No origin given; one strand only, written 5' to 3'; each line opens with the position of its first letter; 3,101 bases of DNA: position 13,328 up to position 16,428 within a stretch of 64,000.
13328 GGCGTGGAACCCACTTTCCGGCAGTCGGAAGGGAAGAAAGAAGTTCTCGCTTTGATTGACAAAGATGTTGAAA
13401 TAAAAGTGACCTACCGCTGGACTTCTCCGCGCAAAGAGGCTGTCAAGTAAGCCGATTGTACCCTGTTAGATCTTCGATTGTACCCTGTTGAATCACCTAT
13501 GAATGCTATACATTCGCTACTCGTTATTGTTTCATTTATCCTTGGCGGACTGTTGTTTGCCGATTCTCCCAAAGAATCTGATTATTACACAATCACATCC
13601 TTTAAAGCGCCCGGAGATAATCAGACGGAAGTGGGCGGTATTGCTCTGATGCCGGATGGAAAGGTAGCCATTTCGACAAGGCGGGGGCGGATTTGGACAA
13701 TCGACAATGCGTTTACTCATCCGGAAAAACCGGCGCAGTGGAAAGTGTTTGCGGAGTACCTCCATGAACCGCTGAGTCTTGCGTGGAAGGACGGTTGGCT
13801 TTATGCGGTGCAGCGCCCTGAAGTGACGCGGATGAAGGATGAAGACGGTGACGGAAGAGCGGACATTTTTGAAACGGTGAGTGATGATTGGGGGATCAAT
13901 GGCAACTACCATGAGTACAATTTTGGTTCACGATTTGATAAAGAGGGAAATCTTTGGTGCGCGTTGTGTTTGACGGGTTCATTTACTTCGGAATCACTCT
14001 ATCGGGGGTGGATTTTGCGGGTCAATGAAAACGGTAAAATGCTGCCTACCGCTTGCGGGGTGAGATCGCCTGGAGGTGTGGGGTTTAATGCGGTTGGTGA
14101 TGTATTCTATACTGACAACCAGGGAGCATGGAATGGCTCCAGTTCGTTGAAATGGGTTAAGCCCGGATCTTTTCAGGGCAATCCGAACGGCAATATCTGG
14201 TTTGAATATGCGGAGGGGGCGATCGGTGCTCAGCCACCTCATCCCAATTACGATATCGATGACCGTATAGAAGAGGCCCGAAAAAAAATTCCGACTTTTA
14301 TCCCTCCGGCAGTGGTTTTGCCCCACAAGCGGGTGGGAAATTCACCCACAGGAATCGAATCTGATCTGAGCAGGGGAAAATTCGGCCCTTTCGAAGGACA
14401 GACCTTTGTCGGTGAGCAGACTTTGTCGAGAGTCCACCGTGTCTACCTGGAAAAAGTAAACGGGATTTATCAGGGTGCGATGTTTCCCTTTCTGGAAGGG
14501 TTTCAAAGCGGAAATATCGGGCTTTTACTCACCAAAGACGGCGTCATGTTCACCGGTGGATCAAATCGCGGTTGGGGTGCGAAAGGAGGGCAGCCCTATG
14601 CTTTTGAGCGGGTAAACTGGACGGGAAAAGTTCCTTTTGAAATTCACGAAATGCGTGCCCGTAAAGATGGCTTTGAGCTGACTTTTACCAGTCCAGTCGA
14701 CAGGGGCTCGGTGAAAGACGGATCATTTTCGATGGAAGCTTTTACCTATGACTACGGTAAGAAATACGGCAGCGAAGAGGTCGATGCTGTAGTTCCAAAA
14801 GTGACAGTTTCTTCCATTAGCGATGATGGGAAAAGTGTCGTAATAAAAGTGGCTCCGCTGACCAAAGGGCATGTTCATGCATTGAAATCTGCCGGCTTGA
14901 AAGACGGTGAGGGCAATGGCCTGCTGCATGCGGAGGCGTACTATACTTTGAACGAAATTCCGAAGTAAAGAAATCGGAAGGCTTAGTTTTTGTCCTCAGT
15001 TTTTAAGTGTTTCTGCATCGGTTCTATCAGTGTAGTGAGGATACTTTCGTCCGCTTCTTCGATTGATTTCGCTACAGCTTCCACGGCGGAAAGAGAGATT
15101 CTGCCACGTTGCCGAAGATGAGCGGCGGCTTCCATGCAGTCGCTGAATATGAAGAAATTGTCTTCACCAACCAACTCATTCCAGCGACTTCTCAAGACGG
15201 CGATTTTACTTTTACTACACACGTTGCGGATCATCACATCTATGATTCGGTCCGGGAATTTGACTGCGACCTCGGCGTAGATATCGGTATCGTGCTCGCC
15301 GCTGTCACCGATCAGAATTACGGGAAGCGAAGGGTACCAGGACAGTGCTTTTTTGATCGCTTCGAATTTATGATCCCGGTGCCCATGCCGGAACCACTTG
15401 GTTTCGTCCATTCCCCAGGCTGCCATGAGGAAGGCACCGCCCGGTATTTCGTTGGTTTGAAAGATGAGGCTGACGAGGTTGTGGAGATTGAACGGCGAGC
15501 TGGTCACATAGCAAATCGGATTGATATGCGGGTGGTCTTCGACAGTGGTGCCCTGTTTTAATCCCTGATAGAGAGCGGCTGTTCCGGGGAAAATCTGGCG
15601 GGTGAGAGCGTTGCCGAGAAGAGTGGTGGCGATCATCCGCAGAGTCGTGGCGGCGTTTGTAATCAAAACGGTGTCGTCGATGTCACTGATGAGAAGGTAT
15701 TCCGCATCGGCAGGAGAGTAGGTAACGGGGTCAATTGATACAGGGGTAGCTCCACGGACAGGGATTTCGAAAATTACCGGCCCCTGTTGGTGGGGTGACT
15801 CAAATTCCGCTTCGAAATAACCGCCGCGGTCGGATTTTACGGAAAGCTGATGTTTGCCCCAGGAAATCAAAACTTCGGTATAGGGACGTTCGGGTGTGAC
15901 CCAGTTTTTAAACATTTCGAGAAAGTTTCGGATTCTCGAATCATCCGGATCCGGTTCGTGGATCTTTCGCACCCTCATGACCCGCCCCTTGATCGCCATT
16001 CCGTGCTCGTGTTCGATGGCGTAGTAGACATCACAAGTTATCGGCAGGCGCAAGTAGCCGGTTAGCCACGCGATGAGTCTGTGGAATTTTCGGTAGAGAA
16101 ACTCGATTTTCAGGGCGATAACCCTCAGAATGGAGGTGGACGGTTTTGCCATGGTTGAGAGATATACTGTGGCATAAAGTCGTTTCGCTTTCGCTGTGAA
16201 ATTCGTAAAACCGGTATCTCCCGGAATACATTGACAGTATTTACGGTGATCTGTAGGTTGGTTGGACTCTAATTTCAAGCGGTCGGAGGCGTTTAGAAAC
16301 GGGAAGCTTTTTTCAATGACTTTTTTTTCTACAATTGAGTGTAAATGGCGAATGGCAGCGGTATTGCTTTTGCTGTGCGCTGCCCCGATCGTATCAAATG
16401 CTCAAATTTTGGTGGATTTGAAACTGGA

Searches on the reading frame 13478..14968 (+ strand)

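Call 21: search_protein_families(library=pfam, proteins=[window:13478-14968:+], max_evalue=0.00001)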
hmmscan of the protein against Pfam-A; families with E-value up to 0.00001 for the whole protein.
window:13478-14968:+ (496 aa): 1 family
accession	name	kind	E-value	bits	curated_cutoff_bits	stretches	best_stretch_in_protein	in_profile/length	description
PF23500.1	DUF7133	-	3.2e-06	27.1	27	0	88-216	76-208/385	Domain of unknown function (DUF7133)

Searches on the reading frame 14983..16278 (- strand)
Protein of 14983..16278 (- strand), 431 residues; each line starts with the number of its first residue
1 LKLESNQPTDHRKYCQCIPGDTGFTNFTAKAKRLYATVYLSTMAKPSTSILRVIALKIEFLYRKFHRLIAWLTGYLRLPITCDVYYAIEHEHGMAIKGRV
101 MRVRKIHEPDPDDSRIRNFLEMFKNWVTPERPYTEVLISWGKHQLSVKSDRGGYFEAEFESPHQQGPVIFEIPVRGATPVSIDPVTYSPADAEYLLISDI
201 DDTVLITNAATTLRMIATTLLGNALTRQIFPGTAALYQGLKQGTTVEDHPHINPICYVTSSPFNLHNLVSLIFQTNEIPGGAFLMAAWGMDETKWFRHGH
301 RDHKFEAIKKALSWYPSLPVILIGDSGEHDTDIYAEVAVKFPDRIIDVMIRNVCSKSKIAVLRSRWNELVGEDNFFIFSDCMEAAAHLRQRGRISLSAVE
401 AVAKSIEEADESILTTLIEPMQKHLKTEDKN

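Call 21: search_protein_families(library=pfam, proteins=[window:14983-16278:-], max_evalue=0.00001)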
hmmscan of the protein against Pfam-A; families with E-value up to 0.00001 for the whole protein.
window:14983-16278:- (431 aa): 1 family
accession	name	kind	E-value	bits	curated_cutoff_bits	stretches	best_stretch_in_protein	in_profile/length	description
PF09949.15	APP1_cat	-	6e-41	140.4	27.1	1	195-352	2-154/154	Phosphatidate phosphatase APP1, catalytic domain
